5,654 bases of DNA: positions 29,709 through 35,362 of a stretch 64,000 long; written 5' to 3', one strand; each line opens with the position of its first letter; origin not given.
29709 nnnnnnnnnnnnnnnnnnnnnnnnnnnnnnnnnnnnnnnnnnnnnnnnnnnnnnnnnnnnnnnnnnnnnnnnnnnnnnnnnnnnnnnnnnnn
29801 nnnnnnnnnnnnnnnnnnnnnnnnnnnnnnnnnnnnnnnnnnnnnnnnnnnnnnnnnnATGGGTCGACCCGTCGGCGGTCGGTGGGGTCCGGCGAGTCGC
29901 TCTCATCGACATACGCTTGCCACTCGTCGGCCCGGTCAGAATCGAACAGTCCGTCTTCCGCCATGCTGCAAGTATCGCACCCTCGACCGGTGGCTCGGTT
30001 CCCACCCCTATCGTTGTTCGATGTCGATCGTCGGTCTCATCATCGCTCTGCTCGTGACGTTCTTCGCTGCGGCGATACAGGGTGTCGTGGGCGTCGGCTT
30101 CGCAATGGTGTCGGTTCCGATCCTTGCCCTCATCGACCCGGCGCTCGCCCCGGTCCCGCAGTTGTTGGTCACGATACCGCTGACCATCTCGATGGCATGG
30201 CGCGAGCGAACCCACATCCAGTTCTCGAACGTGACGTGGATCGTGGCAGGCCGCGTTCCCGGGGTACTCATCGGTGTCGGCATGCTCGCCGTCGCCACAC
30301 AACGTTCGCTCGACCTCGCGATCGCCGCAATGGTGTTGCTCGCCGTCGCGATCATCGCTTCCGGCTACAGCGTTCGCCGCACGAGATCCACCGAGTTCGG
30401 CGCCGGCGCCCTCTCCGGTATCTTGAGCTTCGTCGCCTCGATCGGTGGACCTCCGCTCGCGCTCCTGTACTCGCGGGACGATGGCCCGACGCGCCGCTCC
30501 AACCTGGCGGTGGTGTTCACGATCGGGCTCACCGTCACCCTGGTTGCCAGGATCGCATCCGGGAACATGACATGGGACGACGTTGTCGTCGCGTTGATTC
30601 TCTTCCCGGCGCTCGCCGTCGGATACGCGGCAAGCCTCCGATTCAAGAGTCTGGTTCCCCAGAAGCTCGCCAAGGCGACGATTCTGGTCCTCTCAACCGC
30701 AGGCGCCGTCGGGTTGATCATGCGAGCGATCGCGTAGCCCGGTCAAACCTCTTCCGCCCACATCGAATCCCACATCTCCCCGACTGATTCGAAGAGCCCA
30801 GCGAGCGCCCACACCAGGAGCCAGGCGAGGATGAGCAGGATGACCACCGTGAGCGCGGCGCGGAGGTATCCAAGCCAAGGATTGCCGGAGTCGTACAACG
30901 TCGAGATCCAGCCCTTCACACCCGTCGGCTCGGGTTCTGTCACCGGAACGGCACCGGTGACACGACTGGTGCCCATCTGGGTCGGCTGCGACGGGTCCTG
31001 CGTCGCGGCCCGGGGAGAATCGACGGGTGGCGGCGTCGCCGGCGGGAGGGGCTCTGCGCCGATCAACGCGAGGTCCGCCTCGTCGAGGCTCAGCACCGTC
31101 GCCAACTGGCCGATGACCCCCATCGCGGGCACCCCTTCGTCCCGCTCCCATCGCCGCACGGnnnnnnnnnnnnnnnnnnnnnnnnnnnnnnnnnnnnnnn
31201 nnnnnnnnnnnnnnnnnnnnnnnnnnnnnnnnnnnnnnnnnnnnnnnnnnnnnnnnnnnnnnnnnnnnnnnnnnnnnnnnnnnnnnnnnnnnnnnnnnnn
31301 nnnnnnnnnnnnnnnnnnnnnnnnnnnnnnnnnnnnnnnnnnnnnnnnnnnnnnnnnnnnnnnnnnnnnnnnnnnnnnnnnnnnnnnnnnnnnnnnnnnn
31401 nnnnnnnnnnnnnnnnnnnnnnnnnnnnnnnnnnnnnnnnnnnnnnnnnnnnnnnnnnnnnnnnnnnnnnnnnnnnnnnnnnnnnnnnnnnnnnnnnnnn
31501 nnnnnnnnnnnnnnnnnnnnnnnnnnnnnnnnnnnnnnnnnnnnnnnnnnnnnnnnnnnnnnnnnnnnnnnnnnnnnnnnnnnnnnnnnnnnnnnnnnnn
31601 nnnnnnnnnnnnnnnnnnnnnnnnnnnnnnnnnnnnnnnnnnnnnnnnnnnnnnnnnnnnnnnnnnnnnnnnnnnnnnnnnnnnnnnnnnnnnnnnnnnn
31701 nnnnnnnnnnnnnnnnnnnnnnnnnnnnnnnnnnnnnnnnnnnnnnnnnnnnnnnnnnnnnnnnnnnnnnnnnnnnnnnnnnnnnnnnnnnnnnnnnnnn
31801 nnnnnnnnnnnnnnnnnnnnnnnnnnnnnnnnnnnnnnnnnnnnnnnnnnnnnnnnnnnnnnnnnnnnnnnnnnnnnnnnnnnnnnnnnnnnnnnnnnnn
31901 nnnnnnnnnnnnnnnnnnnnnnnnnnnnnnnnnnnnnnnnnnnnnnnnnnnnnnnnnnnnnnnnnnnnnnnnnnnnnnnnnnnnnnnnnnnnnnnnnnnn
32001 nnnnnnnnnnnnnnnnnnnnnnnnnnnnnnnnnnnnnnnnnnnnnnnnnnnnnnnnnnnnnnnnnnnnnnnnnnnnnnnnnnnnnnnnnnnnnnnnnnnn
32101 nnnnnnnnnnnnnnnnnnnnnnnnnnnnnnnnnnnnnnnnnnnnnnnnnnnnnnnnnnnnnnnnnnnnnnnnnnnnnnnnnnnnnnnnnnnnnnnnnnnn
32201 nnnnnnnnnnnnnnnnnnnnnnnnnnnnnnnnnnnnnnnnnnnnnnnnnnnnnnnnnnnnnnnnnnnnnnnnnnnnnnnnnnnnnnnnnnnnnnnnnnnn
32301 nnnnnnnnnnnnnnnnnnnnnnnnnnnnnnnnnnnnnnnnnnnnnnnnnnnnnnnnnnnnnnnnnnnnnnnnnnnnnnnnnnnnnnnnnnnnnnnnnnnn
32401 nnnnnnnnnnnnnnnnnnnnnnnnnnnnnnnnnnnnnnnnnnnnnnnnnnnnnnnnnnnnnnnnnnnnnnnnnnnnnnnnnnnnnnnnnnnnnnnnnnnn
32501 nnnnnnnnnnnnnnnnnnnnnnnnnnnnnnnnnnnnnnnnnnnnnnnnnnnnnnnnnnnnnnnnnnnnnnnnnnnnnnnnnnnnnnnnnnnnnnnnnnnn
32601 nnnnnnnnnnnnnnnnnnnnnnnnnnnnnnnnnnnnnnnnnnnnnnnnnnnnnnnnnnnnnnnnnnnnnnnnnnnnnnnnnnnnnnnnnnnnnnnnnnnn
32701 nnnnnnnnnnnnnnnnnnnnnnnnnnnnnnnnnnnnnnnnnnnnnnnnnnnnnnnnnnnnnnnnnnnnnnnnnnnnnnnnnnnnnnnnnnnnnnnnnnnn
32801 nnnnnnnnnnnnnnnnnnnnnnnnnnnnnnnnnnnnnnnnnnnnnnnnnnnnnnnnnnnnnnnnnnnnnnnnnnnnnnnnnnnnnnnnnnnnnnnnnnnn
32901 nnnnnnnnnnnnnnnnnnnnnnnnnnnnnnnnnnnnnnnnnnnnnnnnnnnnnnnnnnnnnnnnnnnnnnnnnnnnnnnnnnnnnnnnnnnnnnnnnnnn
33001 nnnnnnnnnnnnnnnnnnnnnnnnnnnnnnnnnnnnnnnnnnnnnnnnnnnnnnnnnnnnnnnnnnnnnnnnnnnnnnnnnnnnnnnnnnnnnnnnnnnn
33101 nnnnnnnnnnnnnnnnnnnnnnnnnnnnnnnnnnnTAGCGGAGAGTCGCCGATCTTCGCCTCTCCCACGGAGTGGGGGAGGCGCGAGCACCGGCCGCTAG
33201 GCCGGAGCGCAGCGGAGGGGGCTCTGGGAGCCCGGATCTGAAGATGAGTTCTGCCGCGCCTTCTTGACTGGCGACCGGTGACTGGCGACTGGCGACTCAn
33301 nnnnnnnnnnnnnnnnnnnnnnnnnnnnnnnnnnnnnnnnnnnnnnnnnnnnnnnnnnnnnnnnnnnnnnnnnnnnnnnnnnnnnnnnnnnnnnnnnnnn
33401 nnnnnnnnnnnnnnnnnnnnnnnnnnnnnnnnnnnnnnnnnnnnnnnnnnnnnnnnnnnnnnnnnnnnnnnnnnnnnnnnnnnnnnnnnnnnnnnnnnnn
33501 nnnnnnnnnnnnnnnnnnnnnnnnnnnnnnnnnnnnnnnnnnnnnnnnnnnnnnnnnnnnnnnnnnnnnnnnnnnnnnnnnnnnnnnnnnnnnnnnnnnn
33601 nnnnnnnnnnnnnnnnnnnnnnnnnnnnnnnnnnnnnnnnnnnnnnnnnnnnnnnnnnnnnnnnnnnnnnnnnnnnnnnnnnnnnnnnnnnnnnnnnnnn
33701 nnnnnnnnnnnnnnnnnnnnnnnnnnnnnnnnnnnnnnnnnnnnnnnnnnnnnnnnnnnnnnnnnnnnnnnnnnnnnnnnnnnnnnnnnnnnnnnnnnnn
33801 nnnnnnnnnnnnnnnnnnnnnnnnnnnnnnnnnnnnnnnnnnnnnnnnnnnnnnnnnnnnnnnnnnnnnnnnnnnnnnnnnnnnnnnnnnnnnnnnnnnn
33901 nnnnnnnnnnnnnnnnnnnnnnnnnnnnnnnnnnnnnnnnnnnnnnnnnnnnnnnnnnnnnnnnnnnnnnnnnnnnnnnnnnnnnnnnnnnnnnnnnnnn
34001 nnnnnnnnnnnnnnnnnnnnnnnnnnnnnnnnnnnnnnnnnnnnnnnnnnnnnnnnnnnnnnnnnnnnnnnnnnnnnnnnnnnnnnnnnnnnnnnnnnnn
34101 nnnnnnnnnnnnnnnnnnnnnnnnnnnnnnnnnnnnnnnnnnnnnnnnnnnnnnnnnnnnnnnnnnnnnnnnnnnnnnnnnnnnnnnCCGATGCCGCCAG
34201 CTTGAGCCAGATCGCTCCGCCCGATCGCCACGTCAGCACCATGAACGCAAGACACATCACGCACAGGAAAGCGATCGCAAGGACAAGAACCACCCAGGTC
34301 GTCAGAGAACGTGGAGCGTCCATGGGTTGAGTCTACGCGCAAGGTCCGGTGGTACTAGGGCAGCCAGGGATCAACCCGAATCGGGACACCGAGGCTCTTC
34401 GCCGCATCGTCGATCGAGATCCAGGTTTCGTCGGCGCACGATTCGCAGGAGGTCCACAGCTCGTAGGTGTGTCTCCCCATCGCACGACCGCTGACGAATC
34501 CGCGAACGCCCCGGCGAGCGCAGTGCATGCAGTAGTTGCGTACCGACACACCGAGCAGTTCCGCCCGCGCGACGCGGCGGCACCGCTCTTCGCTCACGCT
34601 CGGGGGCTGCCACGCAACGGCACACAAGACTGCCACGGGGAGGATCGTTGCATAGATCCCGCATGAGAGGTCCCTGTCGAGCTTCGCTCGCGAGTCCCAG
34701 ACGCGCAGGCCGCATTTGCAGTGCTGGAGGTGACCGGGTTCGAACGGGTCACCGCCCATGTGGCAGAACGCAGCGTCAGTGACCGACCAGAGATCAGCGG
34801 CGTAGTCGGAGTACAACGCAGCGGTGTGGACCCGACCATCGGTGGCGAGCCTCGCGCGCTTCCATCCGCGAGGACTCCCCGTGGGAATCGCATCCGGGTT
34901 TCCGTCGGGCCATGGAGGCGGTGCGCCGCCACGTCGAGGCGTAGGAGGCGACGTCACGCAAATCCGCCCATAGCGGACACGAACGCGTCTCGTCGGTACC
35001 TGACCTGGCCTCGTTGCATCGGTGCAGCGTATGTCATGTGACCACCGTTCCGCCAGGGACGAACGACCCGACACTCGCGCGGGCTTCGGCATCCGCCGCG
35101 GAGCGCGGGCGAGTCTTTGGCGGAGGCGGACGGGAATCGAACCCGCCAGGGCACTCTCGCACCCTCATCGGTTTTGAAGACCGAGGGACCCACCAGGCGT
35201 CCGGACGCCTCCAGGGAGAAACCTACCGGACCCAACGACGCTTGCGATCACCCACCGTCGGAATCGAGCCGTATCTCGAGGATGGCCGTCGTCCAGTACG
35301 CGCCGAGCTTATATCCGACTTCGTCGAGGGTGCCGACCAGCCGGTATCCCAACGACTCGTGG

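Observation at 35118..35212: Selenocysteine tRNA (selC) with UCA anticodon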

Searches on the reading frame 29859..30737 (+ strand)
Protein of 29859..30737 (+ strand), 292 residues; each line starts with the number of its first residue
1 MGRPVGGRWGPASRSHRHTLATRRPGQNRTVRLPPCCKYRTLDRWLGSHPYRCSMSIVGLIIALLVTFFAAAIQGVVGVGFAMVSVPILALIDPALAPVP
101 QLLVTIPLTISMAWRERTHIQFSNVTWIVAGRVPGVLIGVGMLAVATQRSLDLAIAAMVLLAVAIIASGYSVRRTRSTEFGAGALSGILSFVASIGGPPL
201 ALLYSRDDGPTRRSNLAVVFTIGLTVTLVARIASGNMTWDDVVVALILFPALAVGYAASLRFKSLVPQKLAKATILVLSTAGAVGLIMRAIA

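Call 9: search_protein_families(library=pfam, proteins=[window:29859-30737:+])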
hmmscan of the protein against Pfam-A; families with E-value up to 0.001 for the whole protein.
window:29859-30737:+ (292 aa): 1 family
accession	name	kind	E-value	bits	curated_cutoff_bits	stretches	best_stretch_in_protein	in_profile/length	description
PF01925.25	TauE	-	5.5e-21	75.8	32.6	1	64-283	2-234/237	Sulfite exporter TauE/SafE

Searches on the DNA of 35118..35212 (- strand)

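Call 67: search_dna_similar(query=window:35118-35212:-, collection=ecoli_genomes, mode=distant, max_evalue=10, max_rows=3)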
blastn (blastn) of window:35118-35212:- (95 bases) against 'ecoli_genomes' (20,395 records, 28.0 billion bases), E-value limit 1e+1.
No match.
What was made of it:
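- Closest known: Escherichia coli selC tRNA-Sec. Different: The sequences are too diverged for blastn (call 67).
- Tried and rejected: blastn against E. coli genomes finds nothing with the tRNA (call 67).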
